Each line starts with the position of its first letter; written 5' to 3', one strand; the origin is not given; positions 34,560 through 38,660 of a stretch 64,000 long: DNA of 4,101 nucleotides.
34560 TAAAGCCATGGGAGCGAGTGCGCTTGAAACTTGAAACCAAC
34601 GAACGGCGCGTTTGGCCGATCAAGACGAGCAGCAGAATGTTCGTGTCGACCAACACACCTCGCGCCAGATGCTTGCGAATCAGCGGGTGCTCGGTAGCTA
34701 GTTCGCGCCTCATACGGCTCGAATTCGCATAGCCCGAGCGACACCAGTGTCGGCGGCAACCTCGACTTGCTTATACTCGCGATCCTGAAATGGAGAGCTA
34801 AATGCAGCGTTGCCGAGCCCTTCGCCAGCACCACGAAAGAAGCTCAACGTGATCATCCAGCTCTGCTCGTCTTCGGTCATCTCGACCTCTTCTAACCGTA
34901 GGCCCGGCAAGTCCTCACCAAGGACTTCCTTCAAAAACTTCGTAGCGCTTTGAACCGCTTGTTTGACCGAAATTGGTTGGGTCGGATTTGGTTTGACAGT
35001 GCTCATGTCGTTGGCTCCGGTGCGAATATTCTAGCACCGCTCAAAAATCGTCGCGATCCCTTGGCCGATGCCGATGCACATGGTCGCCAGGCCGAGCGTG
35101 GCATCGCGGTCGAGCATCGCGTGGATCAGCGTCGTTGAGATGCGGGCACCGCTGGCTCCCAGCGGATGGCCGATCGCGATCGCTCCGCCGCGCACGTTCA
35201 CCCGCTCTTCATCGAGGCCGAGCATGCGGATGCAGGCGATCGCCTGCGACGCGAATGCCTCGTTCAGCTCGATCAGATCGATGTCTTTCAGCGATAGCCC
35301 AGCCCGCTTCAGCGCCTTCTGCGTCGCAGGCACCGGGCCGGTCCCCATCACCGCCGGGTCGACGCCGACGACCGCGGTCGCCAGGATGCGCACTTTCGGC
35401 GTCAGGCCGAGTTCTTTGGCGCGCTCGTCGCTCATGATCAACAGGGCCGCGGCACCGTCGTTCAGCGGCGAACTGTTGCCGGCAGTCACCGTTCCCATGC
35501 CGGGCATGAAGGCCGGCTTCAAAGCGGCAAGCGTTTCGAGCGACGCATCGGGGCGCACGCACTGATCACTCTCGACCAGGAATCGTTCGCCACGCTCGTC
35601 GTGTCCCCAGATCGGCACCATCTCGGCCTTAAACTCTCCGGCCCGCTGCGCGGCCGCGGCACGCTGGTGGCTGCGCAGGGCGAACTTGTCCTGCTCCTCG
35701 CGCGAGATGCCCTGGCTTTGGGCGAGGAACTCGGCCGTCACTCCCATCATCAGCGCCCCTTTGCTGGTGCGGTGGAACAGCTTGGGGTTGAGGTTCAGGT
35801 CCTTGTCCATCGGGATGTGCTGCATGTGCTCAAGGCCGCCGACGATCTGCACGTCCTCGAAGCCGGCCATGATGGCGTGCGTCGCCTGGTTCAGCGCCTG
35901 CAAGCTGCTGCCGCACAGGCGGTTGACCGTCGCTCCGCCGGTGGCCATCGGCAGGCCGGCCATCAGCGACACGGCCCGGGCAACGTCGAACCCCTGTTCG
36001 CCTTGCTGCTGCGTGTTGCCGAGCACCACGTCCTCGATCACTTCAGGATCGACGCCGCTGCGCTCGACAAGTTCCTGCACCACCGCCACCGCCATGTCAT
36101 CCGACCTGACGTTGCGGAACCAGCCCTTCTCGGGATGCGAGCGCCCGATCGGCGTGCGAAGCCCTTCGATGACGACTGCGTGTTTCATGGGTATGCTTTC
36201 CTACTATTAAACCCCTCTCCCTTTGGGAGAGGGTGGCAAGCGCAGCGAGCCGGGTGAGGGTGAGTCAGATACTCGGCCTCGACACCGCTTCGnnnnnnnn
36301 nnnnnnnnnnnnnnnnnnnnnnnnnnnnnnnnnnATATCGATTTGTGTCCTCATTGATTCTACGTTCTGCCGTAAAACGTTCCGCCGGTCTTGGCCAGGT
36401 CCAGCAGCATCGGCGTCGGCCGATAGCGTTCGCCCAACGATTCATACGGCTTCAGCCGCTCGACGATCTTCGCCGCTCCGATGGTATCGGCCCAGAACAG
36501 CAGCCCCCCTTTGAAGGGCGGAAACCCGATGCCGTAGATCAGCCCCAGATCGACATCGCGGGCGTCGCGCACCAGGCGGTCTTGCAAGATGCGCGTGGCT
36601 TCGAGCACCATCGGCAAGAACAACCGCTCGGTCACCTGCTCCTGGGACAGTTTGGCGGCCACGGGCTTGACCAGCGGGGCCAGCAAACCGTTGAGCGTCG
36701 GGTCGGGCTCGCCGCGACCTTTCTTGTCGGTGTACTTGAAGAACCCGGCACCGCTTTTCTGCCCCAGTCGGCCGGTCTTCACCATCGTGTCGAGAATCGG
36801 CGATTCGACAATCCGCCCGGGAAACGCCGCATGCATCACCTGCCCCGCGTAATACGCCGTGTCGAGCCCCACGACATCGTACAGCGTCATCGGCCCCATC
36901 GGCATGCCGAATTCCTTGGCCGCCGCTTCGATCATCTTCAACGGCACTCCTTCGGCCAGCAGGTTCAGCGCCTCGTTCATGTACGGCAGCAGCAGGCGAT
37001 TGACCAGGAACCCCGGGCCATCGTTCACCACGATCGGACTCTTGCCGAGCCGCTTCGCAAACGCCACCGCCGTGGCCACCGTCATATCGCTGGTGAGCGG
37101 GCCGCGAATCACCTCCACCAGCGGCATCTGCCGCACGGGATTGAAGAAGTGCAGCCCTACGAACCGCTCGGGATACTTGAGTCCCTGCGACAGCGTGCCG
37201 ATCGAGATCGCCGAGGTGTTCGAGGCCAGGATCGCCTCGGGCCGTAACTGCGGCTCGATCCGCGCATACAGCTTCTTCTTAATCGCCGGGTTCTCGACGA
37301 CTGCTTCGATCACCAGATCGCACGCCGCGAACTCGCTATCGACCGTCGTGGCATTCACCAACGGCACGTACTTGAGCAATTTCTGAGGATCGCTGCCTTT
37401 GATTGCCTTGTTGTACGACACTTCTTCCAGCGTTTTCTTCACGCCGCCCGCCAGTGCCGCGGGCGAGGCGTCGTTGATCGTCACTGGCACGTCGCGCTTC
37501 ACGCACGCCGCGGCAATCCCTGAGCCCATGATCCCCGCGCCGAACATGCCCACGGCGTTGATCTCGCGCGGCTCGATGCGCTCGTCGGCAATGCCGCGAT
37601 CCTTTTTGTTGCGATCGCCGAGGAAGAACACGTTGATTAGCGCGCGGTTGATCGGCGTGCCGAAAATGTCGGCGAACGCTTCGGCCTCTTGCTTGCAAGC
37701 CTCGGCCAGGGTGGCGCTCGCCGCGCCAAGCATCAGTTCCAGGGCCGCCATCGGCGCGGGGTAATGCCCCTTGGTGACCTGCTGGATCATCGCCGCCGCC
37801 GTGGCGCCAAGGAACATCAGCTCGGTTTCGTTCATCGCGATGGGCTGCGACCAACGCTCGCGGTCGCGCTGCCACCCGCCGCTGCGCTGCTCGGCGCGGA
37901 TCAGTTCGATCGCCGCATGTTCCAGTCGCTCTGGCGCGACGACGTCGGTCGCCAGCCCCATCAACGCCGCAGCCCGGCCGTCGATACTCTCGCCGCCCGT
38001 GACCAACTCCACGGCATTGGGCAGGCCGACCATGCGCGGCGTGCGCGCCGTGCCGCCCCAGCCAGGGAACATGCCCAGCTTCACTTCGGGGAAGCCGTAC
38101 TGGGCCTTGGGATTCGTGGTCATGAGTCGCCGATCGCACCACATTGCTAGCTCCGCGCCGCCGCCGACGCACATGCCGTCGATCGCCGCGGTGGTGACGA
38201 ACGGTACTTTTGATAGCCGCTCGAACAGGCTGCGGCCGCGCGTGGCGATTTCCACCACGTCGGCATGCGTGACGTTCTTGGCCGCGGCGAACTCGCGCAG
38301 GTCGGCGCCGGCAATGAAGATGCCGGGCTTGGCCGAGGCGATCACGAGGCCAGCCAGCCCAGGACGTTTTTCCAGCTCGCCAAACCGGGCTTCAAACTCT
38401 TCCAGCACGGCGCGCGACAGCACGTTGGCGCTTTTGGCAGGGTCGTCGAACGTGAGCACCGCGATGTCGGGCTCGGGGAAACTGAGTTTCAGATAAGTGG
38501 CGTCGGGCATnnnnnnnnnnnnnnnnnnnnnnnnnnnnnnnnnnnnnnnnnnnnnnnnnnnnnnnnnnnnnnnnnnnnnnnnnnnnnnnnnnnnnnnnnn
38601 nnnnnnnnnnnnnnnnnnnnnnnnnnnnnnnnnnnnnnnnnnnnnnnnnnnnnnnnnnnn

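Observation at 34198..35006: PIN-domain gene and overlapping 98-aa partner embedded inside the fad beta-oxidation operon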

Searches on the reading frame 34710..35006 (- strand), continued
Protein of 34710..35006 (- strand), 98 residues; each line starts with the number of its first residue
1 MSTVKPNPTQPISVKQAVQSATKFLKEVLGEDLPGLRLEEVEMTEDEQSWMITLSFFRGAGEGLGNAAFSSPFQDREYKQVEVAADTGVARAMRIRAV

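Call 70: find_encoding_contigs(protein=P0229, flank=3000, max_places=3)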
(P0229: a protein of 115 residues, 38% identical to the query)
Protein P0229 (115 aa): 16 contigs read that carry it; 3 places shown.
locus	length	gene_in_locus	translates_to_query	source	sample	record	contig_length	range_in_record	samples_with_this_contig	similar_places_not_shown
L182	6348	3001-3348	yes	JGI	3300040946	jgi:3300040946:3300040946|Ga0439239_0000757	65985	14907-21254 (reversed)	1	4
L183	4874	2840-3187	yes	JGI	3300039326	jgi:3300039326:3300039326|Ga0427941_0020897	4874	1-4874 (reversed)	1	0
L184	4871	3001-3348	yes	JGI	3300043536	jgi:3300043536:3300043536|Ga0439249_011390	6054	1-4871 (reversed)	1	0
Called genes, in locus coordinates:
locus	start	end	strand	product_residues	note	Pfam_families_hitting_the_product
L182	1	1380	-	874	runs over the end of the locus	PF25275:Golvesin_C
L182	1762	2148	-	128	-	PF00072:Response_reg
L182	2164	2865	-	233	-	PF03588:Leu_Phe_trans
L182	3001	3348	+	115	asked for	-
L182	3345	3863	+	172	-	-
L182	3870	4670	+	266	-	PF11967:RecO_N, PF02565:RecO_C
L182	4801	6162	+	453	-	PF13432:TPR_16 (faint), PF13525:YfiO (faint), PF07719:TPR_2 (faint), PF13174:TPR_6 (faint)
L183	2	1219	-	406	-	?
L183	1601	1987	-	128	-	PF00072:Response_reg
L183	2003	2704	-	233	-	PF03588:Leu_Phe_trans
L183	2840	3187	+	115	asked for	-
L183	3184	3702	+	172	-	-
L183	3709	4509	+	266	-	PF11967:RecO_N, PF02565:RecO_C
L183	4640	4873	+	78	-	?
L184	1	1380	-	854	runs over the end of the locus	?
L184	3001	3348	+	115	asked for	-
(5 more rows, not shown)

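Call 77: search_protein_families(library=pfam, alignment_id=A3, max_evalue=1)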
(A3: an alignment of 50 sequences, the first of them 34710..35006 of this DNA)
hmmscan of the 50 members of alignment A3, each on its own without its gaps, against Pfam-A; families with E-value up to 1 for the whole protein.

A. member 1, window:34710-35006:- (98 aa): 1 family
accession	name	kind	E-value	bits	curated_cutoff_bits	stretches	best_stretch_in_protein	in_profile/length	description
PF16244.11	DUF4901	-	0.23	12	27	1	5-47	69-108/148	YcdB, YcdC repeated domain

B. families by the number of members that match (of 50 scanned): 25 families
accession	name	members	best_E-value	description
PF03413.25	PepSY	19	0.0002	Peptidase propeptide and YPEB domain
PF15567.11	Imm35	3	0.06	Immunity protein 35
PF14480.11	DNA_pol3_a_NI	2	0.038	DNA polymerase III polC-type N-terminus I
PF23843.2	DUF7210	2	0.18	Domain of unknown function (DUF7210)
PF25374.1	Cadherin_FAT4_N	1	0.00018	FAT4-like, N-terminal cadherin-like domain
PF24315.1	DUF7489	1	0.0017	Domain of unknown function (DUF7489)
PF07702.18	UTRA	1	0.0061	UTRA domain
PF02033.23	RBFA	1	0.051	Ribosome-binding factor A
PF23016.2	RsmI_C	1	0.057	RsmI C-terminal HTH domain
PF23148.1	Gp77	1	0.08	Podophage GP4 fiber-tail adaptor protein gp77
PF02834.22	LigT_PEase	1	0.083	LigT like Phosphoesterase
PF16918.11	PknG_TPR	1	0.091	Protein kinase G tetratricopeptide repeat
PF14472.11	DUF4429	1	0.1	Domain of unknown function (DUF4429)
PF18571.6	VWA_3_C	1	0.11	von Willebrand factor type A C-terminal domain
PF19999.4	fvmX3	1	0.12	FtsH ternary system domain X3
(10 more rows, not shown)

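Call 80: search_protein_families(library=phrogs, proteins=[window:34710-35006:-], max_evalue=0.1)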
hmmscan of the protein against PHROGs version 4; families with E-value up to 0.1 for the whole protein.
window:34710-35006:- (98 aa): 0 families

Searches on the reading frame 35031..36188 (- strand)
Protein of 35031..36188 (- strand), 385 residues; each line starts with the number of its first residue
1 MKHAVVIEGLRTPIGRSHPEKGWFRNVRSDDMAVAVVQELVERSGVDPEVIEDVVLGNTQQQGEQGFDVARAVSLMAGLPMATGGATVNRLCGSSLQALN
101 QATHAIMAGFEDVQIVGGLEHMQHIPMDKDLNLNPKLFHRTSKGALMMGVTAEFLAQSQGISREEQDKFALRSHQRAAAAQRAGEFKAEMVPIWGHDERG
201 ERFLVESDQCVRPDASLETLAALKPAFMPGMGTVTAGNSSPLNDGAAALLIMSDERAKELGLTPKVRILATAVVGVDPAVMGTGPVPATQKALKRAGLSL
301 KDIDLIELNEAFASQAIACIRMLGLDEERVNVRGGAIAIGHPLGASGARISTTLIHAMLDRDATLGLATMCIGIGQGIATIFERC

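Call 3: search_protein_families(library=pfam, proteins=[window:35031-36188:-], max_evalue=1)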
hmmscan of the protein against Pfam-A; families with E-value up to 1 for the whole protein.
window:35031-36188:- (385 aa): 6 families
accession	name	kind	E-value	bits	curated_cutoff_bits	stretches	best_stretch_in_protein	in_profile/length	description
PF00108.29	Thiolase_N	-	4.9e-73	246.1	26.4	1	5-254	2-259/260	Thiolase, N-terminal domain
PF02803.24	Thiolase_C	-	8.1e-51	171.2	27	1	263-384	2-123/123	Thiolase, C-terminal domain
PF22691.2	Thiolase_C_1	-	0.0004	20.6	28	1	286-325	21-60/144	Thiolase C-terminal domain-like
PF00109.32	ketoacyl-synt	-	0.0024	17.9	20.8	1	91-124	173-206/252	Beta-ketoacyl synthase, N-terminal domain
PF15736.10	DUF4684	-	0.048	12.9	27.2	1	140-230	329-422/458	Domain of unknown function (DUF4684)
PF02801.28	Ketoacyl-synt_C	-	0.056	13.9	20.8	0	283-358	25-107/119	Beta-ketoacyl synthase, C-terminal domain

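Call 24: find_related_loci(query=window:35031-36188:-, collection=genome_contigs, flank=6000)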
Query window:35031-36188:- (385 aa) in genome_contigs; peptide patterns used: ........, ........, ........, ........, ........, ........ (x = any residue, [..] = any of these).
600 stretches matched a pattern (row limit reached: there are more); 600 encode a relative of the query (tblastn E <= 1e-3); the best 80 are kept; 80 distinct loci.
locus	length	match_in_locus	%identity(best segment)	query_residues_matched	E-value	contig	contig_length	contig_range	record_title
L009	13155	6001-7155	56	1-385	4e-145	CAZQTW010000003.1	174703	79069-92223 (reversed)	MAG TPA_asm: uncultured Planctomycetales bacterium isolate SRP167436_co1_220 genome assembly, contig: NODE_31_length_174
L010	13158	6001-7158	56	1-384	1e-138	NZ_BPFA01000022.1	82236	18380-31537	Shewanella sp. MBTL60-112-B2 sequence022, whole genome shotgun sequence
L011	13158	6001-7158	55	1-384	1e-137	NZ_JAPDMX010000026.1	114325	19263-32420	Shewanella subflava strain FYR11-62 NODE_13_length_114325_cov_179.010722, whole genome shotgun sequence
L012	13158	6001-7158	55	1-384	6e-134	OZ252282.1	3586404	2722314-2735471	MAG: Enterobacterales bacterium isolate e1566bbe-8f6b-492d-966f-73ce20161778 genome assembly, chromosome: 1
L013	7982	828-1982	55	1-384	2e-131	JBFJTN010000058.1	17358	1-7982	MAG: Oceanococcus sp. isolate Mix_sand19.2022.05.D.2 k141_2866794_length_17358_cov_15.8551, whole genome shotgun sequenc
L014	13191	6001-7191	55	1-384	9e-131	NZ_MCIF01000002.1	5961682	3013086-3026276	Thermogemmatispora tikiterensis strain T81 A4R35_scaffold00002, whole genome shotgun sequence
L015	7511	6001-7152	55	1-383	6e-130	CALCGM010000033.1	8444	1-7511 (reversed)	MAG TPA_asm: uncultured Planctomycetaceae bacterium isolate ERR2206794_bin.65_CONCOCT_v1.1_MAG genome assembly, contig:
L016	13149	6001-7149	52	2-384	6e-126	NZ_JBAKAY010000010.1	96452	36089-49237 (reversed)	Psychrobacter proteolyticus strain TI.7.08 c_000000000010, whole genome shotgun sequence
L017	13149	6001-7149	51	2-384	2e-125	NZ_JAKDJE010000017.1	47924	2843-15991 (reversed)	MAG: Psychrobacter sp. isolate 27_S41 27_S41_NODE_42_length_47924_cov_75.796277, whole genome shotgun sequence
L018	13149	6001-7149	51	2-384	1e-125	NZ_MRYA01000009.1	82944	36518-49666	Psychrobacter sp. Cmf 22.2 Contig9, whole genome shotgun sequence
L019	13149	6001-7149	51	2-384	5e-125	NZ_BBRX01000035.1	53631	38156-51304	Acinetobacter rudis strain DSM 24031, whole genome shotgun sequence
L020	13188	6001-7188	50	1-383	8e-118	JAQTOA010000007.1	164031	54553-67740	MAG: Sterolibacterium sp. isolate STA_77 NODE_200_length_164031_cov_9.248883_Sandtown_A, whole genome shotgun sequence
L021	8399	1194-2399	53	1-384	4e-121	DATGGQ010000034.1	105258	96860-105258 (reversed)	MAG TPA_asm: Candidatus Limnocylindrales bacterium isolate SMAG_U9758 k141_385304, whole genome shotgun sequence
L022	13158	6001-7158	53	1-384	9e-134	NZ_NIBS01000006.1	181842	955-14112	Xenorhabdus budapestensis strain DSM 16342 Xbud_6, whole genome shotgun sequence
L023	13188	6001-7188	50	1-383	1e-113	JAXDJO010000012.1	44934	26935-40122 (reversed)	MAG: Actinomycetota bacterium isolate BP_573 scaffold_2603404, whole genome shotgun sequence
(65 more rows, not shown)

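Call 58: search_protein_families(library=pfam, proteins=[L009:7176-9011:+, L009:9126-10865:+], max_evalue=0.01)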
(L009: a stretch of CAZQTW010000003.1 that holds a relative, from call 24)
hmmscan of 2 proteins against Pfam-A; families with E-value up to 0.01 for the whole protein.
L009:7176-9011:+ (611 aa): 2 families
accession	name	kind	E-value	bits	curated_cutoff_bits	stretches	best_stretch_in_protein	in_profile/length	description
PF00501.34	AMP-binding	-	3.7e-77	260.1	29.9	1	68-439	3-384/384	AMP-binding enzyme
PF23562.2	AMP-binding_C_3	-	6.9e-12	46.3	20.8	1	476-610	2-121/124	AMP-binding enzyme C-terminal domain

L009:9126-10865:+ (579 aa): 2 families
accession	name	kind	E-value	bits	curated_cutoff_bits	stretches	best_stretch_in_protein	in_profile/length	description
PF00501.34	AMP-binding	-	5.5e-76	256.3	29.9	1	48-407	15-384/384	AMP-binding enzyme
PF23562.2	AMP-binding_C_3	-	1e-11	45.7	20.8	1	444-579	2-122/124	AMP-binding enzyme C-terminal domain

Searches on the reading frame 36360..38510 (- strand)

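Call 3: search_protein_families(library=pfam, proteins=[window:36360-38510:-], max_evalue=1)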
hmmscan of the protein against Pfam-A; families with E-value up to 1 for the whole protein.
window:36360-38510:- (716 aa): 6 families
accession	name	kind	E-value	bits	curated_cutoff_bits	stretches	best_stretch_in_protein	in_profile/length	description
PF02737.24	3HCDH_N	-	2.5e-53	181.1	22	1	320-497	2-179/180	3-hydroxyacyl-CoA dehydrogenase, NAD binding domain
PF00725.27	3HCDH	-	1.7e-35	121.9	22.1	2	500-593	1-97/97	3-hydroxyacyl-CoA dehydrogenase, C-terminal domain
PF00378.25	ECH_1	-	4.3e-34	118.4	27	1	16-205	6-188/251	Enoyl-CoA hydratase/isomerase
PF16113.10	ECH_2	-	2.3e-21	77.1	27.2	1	18-258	3-239/335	Enoyl-CoA hydratase/isomerase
PF03446.21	NAD_binding_2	-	0.00027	21.4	21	1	320-433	2-94/161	NAD binding domain of 6-phosphogluconate dehydrogenase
PF03807.23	F420_oxidored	-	0.12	13.4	21.6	1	320-374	2-61/94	NADP oxidoreductase coenzyme F420-dependent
